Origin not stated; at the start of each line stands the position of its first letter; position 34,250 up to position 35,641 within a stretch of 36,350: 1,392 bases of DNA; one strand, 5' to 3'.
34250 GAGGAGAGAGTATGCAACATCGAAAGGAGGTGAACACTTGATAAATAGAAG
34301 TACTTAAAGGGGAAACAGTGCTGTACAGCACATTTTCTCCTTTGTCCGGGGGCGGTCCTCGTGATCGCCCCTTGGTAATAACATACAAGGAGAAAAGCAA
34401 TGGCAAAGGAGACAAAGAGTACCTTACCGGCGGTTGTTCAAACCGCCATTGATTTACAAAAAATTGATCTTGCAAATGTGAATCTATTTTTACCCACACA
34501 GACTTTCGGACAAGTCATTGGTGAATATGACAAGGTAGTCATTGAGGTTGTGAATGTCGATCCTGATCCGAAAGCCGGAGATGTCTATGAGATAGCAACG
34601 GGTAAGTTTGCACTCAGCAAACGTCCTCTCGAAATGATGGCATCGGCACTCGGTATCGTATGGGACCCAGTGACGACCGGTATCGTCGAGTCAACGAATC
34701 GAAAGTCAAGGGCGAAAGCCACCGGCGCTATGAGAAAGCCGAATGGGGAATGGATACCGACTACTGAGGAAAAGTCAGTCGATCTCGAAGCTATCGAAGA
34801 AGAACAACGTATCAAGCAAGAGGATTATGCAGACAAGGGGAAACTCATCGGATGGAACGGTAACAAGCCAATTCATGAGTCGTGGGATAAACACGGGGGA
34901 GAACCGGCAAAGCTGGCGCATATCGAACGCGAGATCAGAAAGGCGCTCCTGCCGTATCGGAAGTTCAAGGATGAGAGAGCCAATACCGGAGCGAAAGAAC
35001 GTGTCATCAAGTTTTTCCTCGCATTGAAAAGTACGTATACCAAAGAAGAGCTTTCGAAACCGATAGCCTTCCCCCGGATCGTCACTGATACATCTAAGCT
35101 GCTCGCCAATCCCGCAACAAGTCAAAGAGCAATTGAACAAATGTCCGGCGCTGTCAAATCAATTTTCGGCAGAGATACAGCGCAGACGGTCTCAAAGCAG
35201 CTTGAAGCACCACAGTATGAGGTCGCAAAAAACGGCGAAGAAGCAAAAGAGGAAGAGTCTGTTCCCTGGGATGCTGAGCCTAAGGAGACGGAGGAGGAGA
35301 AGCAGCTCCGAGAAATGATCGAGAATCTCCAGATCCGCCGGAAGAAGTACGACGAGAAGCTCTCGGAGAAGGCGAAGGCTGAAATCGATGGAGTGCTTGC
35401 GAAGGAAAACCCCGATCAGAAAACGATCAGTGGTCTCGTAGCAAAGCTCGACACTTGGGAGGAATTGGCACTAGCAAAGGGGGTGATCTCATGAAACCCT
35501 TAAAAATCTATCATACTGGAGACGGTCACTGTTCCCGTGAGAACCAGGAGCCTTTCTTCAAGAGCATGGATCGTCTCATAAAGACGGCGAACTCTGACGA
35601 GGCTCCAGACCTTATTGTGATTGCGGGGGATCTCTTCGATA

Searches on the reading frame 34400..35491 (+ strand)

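Call 87: search_protein_families(library=phrogs, proteins=[window:34400-35491:+], max_evalue=0.001)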
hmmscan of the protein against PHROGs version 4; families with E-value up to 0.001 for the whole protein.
window:34400-35491:+ (364 aa): 1 family
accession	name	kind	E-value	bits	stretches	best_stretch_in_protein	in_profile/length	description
phrog_13782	-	unknown function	5.3e-30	106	1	23-305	15-277/338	-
